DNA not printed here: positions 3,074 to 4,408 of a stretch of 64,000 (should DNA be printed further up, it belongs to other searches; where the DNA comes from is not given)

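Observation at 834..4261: Complete chromosomal integron: intI, candidate attI and a five-cassette array with one homogeneous attC family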

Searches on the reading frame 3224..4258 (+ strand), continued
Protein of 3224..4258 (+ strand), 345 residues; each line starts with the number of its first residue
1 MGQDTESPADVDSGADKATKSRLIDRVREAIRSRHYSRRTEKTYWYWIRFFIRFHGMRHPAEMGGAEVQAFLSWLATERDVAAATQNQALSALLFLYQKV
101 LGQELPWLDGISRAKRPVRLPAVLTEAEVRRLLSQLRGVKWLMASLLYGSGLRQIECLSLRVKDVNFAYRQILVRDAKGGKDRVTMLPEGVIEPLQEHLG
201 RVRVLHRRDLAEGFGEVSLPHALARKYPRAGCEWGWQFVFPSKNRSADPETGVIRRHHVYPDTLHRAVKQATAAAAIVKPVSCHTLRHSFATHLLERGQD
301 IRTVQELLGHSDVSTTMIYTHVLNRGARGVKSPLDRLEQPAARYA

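Call 24: find_encoding_contigs(protein=P0001, flank=10000, max_places=3)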
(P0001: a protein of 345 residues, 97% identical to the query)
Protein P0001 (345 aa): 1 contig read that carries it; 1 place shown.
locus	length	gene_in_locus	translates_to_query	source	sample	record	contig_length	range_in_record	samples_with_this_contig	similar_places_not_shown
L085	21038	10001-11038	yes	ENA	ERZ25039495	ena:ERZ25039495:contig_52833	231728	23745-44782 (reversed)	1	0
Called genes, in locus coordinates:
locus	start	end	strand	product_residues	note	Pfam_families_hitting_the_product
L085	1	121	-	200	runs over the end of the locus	PF19648:DUF6151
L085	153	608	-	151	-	PF07366:SnoaL (weak), PF12680:SnoaL_2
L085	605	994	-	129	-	PF12680:SnoaL_2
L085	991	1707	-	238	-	-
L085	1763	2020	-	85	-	-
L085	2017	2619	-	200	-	-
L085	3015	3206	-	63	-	PF13396:PLDc_N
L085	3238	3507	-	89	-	-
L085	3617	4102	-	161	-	PF01810:LysE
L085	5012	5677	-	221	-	PF03473:MOSC, PF03475:YiiM_3-alpha (weak)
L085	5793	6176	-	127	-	PF00293:NUDIX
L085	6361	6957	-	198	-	PF06197:DUF998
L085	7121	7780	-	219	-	-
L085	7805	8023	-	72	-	-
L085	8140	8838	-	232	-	PF01370:Epimerase (weak), PF05368:NmrA, PF13460:NAD_binding_10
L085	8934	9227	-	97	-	PF01381:HTH_3, PF13560:HTH_31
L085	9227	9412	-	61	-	PF05015:HigB-like_toxin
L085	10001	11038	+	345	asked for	PF13495:Phage_int_SAM_4, PF00589:Phage_integrase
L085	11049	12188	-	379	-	PF02771:Acyl-CoA_dh_N, PF02770:Acyl-CoA_dh_M, PF00441:Acyl-CoA_dh_1, PF08028:Acyl-CoA_dh_2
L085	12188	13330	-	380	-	PF02515:CoA_transf_3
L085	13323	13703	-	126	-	PF05899:Cupin_3 (weak), PF02311:AraC_binding (weak), PF07883:Cupin_2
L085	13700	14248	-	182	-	PF13302:Acetyltransf_3, PF00583:Acetyltransf_1, PF13508:Acetyltransf_7 (weak)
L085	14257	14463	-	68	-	PF00403:HMA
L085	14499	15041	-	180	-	PF01814:Hemerythrin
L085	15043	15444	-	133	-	PF04247:SirB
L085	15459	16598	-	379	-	PF03060:NMO, PF01645:Glu_synthase (weak), PF00478:IMPDH, PF01070:FMN_dh (weak), PF01180:DHO_dh (weak)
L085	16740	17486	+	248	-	PF00027:cNMP_binding, PF12802:MarR_2 (faint), PF13545:HTH_Crp_2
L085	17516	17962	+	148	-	PF00582:Usp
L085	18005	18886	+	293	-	PF00226:DnaJ, PF01556:DnaJ_C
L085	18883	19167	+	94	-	PF13591:MerR_2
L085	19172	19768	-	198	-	PF01814:Hemerythrin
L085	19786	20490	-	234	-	PF13386:DsbD_2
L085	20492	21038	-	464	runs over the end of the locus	PF04055:Radical_SAM, PF06969:HemN_C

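Call 25: find_encoding_contigs(protein=P0004, flank=10000, max_places=3)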
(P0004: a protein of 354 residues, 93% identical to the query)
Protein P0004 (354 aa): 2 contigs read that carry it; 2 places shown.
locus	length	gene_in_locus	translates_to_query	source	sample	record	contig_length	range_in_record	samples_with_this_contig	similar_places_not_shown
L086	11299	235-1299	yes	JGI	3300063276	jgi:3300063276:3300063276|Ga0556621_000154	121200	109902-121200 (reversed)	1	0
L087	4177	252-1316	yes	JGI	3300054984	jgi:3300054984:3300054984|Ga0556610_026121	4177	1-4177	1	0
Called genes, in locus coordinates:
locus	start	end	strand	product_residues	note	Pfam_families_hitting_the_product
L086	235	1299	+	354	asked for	PF13495:Phage_int_SAM_4, PF00589:Phage_integrase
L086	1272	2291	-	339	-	PF12849:PBP_like_2, PF01547:SBP_bac_1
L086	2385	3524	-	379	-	PF02771:Acyl-CoA_dh_N, PF02770:Acyl-CoA_dh_M, PF00441:Acyl-CoA_dh_1, PF08028:Acyl-CoA_dh_2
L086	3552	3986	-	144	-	PF13302:Acetyltransf_3 (weak), PF00583:Acetyltransf_1, PF13508:Acetyltransf_7 (weak)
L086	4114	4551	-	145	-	PF00582:Usp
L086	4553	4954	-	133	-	PF04247:SirB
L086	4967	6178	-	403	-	PF03060:NMO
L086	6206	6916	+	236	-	PF00027:cNMP_binding, PF13545:HTH_Crp_2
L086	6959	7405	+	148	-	PF00582:Usp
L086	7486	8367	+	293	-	PF00226:DnaJ, PF01556:DnaJ_C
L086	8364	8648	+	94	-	PF13591:MerR_2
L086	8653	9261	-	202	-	PF01814:Hemerythrin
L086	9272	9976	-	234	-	PF13386:DsbD_2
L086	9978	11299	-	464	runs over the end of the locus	PF04055:Radical_SAM, PF06969:HemN_C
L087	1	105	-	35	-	?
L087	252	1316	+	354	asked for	PF13495:Phage_int_SAM_4, PF00589:Phage_integrase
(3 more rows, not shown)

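Call 26: find_encoding_contigs(protein=P0011, flank=10000, max_places=3)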
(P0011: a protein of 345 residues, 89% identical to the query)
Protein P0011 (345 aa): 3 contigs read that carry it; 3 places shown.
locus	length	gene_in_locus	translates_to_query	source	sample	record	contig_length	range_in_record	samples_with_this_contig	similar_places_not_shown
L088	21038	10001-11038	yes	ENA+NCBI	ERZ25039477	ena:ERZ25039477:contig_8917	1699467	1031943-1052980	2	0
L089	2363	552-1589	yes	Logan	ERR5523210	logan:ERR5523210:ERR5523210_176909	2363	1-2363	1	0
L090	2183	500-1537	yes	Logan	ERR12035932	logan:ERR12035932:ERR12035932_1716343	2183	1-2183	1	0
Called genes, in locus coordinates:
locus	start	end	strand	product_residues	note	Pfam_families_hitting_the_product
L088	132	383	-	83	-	PF14384:BrnA_antitoxin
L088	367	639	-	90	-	PF04365:BrnT_toxin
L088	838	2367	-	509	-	PF05598:DUF772, PF01609:DDE_Tnp_1 (faint), PF13751:DDE_Tnp_1_6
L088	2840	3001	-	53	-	-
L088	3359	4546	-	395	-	PF14319:Zn_Tnp_IS91, PF04986:Y2_Tnp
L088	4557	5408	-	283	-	PF13495:Phage_int_SAM_4, PF00589:Phage_integrase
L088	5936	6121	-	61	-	-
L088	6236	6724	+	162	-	PF13384:HTH_23, PF13518:HTH_28, PF13551:HTH_29, PF13565:HTH_32, PF13592:HTH_33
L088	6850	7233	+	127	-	PF13358:DDE_3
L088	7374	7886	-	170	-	PF05163:DinB, PF04978:MST (weak), PF12867:DinB_2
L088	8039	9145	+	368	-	PF01548:DEDD_Tnp_IS110, PF02371:Transposase_20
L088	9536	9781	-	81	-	PF04226:Transgly_assoc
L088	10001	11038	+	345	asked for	PF13495:Phage_int_SAM_4, PF00589:Phage_integrase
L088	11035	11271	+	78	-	-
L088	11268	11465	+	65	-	PF10049:DUF2283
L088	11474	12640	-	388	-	PF02771:Acyl-CoA_dh_N, PF02770:Acyl-CoA_dh_M, PF00441:Acyl-CoA_dh_1, PF08028:Acyl-CoA_dh_2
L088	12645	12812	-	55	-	PF18917:LiaI-LiaF-like_TM1, PF22570:LiaF-TM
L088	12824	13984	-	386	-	PF02515:CoA_transf_3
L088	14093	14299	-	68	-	PF00403:HMA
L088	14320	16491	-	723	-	PF00403:HMA, PF00122:E1-E2_ATPase, PF00702:Hydrolase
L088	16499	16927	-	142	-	PF00582:Usp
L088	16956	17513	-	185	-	PF01814:Hemerythrin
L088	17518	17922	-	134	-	PF04247:SirB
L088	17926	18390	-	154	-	PF13620:CarboxypepD_reg (faint)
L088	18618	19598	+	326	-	PF04055:Radical_SAM, PF13186:SPASM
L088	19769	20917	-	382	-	PF00478:IMPDH (faint), PF03060:NMO, PF01070:FMN_dh (faint)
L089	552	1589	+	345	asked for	PF13495:Phage_int_SAM_4, PF00589:Phage_integrase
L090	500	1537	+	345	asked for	PF13495:Phage_int_SAM_4, PF00589:Phage_integrase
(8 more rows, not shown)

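Call 31: search_protein_families(library=pfam, proteins=[L082:9103-9516:-], max_evalue=5)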
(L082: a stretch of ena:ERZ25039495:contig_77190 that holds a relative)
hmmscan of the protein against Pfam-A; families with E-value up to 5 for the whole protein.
L082:9103-9516:- (137 aa): 0 families

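Call 32: search_protein_families(library=padloc, proteins=[L082:9103-9516:-], max_evalue=0.1)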
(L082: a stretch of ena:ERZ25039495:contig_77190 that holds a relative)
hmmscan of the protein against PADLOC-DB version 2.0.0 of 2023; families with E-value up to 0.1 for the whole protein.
L082:9103-9516:- (137 aa): 0 families

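Call 52: list_cluster_members(proteins=[window:3224-4258:+, P0011, P0001])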
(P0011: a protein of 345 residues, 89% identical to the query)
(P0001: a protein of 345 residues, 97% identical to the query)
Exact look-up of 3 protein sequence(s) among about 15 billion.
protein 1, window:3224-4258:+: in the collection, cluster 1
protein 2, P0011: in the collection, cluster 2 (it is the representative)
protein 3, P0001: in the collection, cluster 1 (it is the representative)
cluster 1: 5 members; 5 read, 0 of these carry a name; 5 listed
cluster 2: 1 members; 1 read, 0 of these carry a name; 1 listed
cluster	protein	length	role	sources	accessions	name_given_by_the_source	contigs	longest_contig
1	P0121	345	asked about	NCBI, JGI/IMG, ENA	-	-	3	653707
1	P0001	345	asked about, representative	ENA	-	-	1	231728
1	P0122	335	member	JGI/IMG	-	-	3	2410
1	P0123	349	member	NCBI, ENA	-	-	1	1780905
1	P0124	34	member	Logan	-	-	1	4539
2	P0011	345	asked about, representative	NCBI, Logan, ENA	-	-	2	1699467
